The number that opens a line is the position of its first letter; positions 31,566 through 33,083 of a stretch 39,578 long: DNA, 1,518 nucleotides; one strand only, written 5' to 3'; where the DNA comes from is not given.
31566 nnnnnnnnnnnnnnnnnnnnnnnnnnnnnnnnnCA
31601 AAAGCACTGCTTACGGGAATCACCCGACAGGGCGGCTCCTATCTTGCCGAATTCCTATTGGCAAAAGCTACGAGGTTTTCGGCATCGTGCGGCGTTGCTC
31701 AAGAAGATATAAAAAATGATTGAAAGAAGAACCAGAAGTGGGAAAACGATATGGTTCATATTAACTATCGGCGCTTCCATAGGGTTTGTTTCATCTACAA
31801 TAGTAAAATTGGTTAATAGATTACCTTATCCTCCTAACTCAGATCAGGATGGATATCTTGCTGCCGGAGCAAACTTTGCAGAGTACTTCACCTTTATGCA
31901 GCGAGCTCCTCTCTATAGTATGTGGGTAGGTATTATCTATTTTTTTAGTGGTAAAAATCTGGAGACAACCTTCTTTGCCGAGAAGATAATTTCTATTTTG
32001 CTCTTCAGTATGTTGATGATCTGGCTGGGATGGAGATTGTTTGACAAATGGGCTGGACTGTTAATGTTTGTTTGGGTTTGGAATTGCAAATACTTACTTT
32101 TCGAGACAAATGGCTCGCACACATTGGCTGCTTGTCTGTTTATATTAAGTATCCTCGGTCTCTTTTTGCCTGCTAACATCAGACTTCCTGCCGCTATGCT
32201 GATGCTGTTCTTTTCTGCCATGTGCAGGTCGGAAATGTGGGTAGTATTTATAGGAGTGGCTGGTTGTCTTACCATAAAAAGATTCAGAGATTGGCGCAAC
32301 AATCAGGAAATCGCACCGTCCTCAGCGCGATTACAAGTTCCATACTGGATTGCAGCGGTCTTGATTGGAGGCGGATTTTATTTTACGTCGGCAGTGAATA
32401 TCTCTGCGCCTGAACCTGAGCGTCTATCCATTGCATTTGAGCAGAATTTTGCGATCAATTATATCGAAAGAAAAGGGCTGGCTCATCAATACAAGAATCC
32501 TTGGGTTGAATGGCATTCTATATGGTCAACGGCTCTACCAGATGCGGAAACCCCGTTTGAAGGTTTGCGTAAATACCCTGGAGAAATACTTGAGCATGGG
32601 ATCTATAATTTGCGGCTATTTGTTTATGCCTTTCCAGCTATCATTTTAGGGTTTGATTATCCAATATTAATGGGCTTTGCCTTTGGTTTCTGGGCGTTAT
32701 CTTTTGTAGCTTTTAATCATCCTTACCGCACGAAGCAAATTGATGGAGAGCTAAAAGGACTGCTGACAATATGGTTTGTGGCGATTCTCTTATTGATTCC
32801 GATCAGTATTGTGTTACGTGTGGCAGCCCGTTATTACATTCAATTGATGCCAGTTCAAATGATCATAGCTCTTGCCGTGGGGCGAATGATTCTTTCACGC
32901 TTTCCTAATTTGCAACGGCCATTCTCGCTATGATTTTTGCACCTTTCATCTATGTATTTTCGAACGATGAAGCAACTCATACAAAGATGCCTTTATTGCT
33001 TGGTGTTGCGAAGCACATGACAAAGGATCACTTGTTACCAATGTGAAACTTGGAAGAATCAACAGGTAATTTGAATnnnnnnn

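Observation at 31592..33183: Frameshifted gmd 5' remnant duplicated 1.48 kb upstream of the intact gmd, bracketing a low-GC GT-C-like gene: an insertion or cassette-exchange scar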

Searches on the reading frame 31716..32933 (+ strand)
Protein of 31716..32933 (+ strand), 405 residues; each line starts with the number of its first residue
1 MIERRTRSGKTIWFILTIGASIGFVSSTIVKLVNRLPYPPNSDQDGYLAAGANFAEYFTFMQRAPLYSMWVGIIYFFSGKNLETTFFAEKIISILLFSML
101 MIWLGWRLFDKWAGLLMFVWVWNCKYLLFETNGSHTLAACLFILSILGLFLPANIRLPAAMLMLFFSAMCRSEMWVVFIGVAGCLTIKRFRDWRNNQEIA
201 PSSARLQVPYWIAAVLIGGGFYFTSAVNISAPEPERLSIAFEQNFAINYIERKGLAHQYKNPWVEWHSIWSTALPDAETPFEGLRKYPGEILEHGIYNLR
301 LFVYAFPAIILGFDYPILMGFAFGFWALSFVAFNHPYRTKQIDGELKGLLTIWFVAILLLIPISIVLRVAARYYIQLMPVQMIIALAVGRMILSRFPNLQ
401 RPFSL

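Call 7: search_protein_families(library=pfam, proteins=[window:31716-32933:+], max_evalue=0.01)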
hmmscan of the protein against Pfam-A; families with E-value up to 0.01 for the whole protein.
window:31716-32933:+ (405 aa): 0 families

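Call 8: search_protein_families(library=ncbifam, proteins=[window:31716-32933:+], max_evalue=0.01)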
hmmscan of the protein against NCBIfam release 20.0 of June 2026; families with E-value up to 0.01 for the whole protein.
window:31716-32933:+ (405 aa): 0 families

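Call 9: find_encoding_contigs(protein=window:31716-32933:+, flank=10000, max_places=10)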
Protein window:31716-32933:+ (405 aa): 1 contig read that carries it; 1 place shown.
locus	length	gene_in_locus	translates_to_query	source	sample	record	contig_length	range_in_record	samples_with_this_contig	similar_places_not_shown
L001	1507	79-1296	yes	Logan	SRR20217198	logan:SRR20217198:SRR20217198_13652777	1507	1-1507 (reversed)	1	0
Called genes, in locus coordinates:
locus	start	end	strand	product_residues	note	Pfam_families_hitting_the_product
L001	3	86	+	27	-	?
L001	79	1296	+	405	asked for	-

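Call 12: find_homologous_proteins(query=window:31716-32933:+, max_evalue=0.001)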
Query window:31716-32933:+ (405 aa): 27 proteins with E <= 0.001 among 7006 candidates.
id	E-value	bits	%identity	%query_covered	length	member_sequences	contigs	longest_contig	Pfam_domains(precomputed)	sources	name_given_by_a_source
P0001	6.5e-272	920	100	100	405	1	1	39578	-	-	-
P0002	2.2e-111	391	49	96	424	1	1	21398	-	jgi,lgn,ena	-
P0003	7.4e-108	379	47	96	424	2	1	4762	-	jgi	jgi:hypothetical protein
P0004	1.1e-107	379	49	96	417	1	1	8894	-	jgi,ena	-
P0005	3.2e-100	354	48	92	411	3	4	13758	-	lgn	-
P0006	1.7e-95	339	46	96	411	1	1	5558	-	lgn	-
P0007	3.6e-85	305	41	96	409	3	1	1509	-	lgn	-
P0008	6.4e-84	301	41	91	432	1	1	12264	-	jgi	jgi:hypothetical protein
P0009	2.0e-81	292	41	88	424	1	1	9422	-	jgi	jgi:hypothetical protein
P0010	1.3e-80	290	42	92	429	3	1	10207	-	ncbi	ncbi:MAG: hypothetical protein ACREBD_02360 [Blastocatellia bacterium]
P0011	4.2e-80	288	40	90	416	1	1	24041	-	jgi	jgi:hypothetical protein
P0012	5.6e-80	288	41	97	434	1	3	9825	-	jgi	jgi:hypothetical protein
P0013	2.0e-78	283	41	92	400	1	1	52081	-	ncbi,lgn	-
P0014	7.1e-78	281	41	86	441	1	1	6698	-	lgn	-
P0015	4.1e-77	278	38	99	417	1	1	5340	-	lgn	-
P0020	7.1e-73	264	42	86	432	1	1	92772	-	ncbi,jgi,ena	-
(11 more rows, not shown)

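Call 13: find_encoding_contigs(protein=P0002, flank=8000, max_places=3)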
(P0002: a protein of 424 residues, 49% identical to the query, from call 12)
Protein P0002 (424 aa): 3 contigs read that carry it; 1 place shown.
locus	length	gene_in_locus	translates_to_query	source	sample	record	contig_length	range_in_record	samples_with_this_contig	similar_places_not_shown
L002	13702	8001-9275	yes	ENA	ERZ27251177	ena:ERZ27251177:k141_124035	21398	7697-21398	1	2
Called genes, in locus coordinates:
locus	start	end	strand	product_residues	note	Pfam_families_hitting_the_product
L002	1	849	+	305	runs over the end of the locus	PF00535:Glycos_transf_2, PF10111:Glyco_tranf_2_2, PF13641:Glyco_tranf_2_3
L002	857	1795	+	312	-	-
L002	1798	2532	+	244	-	PF13489:Methyltransf_23, PF08241:Methyltransf_11, PF13649:Methyltransf_25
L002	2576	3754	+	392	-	PF00535:Glycos_transf_2, PF10111:Glyco_tranf_2_2 (weak)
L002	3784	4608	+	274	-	PF13489:Methyltransf_23, PF13649:Methyltransf_25, PF13847:Methyltransf_31, PF08241:Methyltransf_11, PF08242:Methyltransf_12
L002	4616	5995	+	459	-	PF13231:PMT_2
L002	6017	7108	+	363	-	PF00535:Glycos_transf_2, PF10111:Glyco_tranf_2_2 (weak), PF13641:Glyco_tranf_2_3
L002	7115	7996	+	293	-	PF00535:Glycos_transf_2, PF10111:Glyco_tranf_2_2 (weak), PF13641:Glyco_tranf_2_3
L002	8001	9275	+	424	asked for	-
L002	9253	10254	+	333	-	PF13506:Glyco_transf_21, PF13641:Glyco_tranf_2_3, PF00535:Glycos_transf_2, PF10111:Glyco_tranf_2_2 (weak)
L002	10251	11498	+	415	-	PF13439:Glyco_transf_4, PF13579:Glyco_trans_4_4, PF00534:Glycos_transf_1 (weak), PF13524:Glyco_trans_1_2 (weak)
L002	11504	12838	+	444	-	-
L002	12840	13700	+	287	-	?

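Call 14: find_encoding_contigs(protein=P0013, flank=10000, max_places=3)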
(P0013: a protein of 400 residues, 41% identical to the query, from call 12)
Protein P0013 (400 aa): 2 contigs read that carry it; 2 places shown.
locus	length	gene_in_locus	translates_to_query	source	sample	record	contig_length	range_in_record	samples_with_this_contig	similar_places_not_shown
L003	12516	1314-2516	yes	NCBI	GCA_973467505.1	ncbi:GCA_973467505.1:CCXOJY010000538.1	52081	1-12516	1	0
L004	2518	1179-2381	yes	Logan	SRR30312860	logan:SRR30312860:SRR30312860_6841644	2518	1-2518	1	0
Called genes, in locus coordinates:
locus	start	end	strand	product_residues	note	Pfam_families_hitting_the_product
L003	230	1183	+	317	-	-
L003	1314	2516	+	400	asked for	-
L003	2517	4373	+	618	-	PF26626:DUF8201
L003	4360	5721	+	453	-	-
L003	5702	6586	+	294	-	PF01531:Glyco_transf_11 (weak)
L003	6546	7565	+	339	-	PF13506:Glyco_transf_21 (weak), PF00535:Glycos_transf_2, PF10111:Glyco_tranf_2_2 (weak), PF13641:Glyco_tranf_2_3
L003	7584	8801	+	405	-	PF13439:Glyco_transf_4, PF13579:Glyco_trans_4_4, PF00534:Glycos_transf_1 (faint)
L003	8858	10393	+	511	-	-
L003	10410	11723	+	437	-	-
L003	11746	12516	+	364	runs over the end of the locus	PF13439:Glyco_transf_4 (faint), PF13692:Glyco_trans_1_4, PF00534:Glycos_transf_1 (weak)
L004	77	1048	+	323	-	-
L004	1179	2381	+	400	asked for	-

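Call 29: find_related_loci(query=A2, collection=genome_contigs, flank=10000)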
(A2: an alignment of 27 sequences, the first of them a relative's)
Query A2 (405 aa) in genome_contigs; peptide patterns used: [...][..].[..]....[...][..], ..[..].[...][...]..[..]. (x = any residue, [..] = any of these).
27 stretches matched a pattern; 2 encode a relative of the query (tblastn E <= 1e-3); 2 distinct loci.
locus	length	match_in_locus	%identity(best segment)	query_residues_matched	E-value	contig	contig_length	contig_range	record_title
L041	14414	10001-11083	37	34-384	5e-65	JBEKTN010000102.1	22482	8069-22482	MAG: Isosphaeraceae bacterium isolate SPRUCE 559 SPRUCE_559_102, whole genome shotgun sequence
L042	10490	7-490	45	227-388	1e-31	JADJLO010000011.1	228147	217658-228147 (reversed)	MAG: Acidobacteria bacterium isolate EsbW_18-Q3-R4-48_BAT3C.194 tig00009395-10-2281810, whole genome shotgun sequence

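Call 30: predict_structure(alignment_id=A2)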
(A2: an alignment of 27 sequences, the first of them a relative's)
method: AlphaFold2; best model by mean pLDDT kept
length: 405 residues; sequences in the alignment: 27
mean_pLDDT: 91.1   pTM: 0.90
mean pLDDT of the five models: 91.1, 89.8, 89.3, 88.1, 88.1
residues with pLDDT >= 90: 297; 70-90: 83; 50-70: 22; < 50: 3
segments of 3 or more residues with pLDDT < 50: 403-405
pLDDT, mean of each block of 10 residues (from residue 1): 67 85 86 83 89 97 97 98 95 96 95 95 93 94 98 96 98 96 96 81 83 98 96 88 95 96 94 97 97 95 92 94 92 70 91 97 85 89 95 82 50
secondary structure, 60 per line:
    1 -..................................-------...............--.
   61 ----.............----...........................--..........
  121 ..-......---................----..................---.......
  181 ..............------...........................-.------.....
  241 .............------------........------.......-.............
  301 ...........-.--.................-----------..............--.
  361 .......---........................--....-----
elements in order: H2-35 H43-57 H65-77 H82-108 H111-122 H125-129 H133-148 H153-170 H174-194 H201-227 H236-253 H266-273 H280-286 H288-311 H316-332 H344-357 H360-367 H371-394 H397-400

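Call 35: fold_search(model_id=the predicted structure, library=pdb)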
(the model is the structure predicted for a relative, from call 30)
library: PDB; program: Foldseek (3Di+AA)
matches with E <= 10: 144; with E <= 0.001: 0
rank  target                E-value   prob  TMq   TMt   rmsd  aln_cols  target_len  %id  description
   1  5ezm                  1.0e-02  0.99  0.33  0.26  20.1       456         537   13  Crystal Structure of ArnT from Cupriavidus metallidurans in the apo state (released 2016-02-17)
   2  5f15                  2.5e-02  0.99  0.39  0.31  19.8       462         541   15  Crystal Structure of ArnT from Cupriavidus metallidurans bound to Undecaprenyl phosphate (released 2016-02-17)
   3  3waj                  4.7e-02  0.99  0.42  0.24  17.2       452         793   13  Crystal structure of the Archaeoglobus fulgidus oligosaccharyltransferase (O29867_ARCFU) complex with Zn and sulfate (released 2013-10-30)
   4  8age_A                1.1e-01  0.99  0.45  0.30  15.3       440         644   12  Structure of yeast oligosaccharylransferase complex with acceptor peptide bound (released 2022-12-07)
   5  9s6r_A                1.3e-01  0.87  0.33  0.34  18.7       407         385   11  Ternary cryo-EM structure of yeast ALG3 with Dol25-PP-GlcNAc2Man5, Dol25-P-Man, and Fab (released 2026-03-18)
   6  6p25_B                1.5e-01  0.99  0.35  0.23   6.0       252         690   11  Structure of S. cerevisiae protein O-mannosyltransferase Pmt1-Pmt2 complex bound to the sugar donor and a peptide acce (released 2019-07-10)
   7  8b6l_I                1.7e-01  0.97  0.48  0.30  16.1       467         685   13  Subtomogram average of the human Sec61-TRAP-OSTA-translocon (released 2022-12-07)
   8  6ezn_F                1.8e-01  0.85  0.37  0.24  22.9       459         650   10  Cryo-EM structure of the yeast oligosaccharyltransferase (OST) complex (released 2018-01-17)
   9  8agc_A                2.3e-01  0.97  0.47  0.30  18.5       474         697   12  Structure of yeast oligosaccharylransferase complex with lipid-linked oligosaccharide and non-acceptor peptide bound (released 2022-12-07)
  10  6s7t_A                3.2e-01  0.90  0.44  0.28  17.8       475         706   14  Cryo-EM structure of human oligosaccharyltransferase complex OST-B (released 2019-12-18)
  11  6x0o                  3.9e-01  0.54  0.33  0.15  19.0       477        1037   13  Single-Particle Cryo-EM Structure of Arabinosyltransferase EmbB from Mycobacterium smegmatis (released 2020-06-10)
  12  7bx8_A                5.6e-01  0.38  0.29  0.14  20.4       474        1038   14  Mycobacterium smegmatis arabinosyltransferase complex EmbB2-AcpM2 in symmetric "resting state" (released 2020-05-27)
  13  4zyr_A                5.6e-01  0.04  0.10  0.10  24.0       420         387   12  Crystal structure of E. coli Lactose permease G46W/G262W bound to p-nitrophenyl alpha-D-galactopyranoside (alpha-NPG) (released 2015-07-29)
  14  6c9w_A                6.3e-01  0.06  0.12  0.12  22.9       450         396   11  Crystal Structure of a ligand bound LacY/Nanobody Complex (released 2018-08-15)
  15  7bvc_A                1.1e+00  0.15  0.25  0.12  24.6       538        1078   12  Cryo-EM structure of Mycobacterium smegmatis arabinosyltransferase EmbA-EmbB-AcpM2 in complex with ethambutol (released 2020-04-29)
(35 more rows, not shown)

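Call 59: search_protein_families(library=pfam, alignment_id=A2, max_evalue=1)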
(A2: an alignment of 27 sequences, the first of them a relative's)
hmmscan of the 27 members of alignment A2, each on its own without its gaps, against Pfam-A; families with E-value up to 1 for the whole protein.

A. member 1, P0001 (405 aa): 0 families

B. families by the number of members that match (of 27 scanned): 6 families
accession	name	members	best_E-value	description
PF13567.11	DUF4131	1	0.0037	Domain of unknown function (DUF4131)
PF25487.1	ETR1_N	1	0.014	Ethylene receptor 1-like, N-terminal domain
PF08370.16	PDR_assoc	1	0.048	Plant PDR ABC transporter associated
PF11309.13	DUF3112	1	0.1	Protein of unknown function (DUF3112)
PF24501.1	Ig_TMEM131L_5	1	0.16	TMEM131L fifth Ig-like domain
PF20664.2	DUF6814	1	0.21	Family of unknown function (DUF6814)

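Call 60: search_solved_structures(query=A2, max_evalue=10)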
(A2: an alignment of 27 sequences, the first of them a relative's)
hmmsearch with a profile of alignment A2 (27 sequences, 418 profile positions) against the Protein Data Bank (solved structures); distinct sequences matched with E-value up to 10: 0.
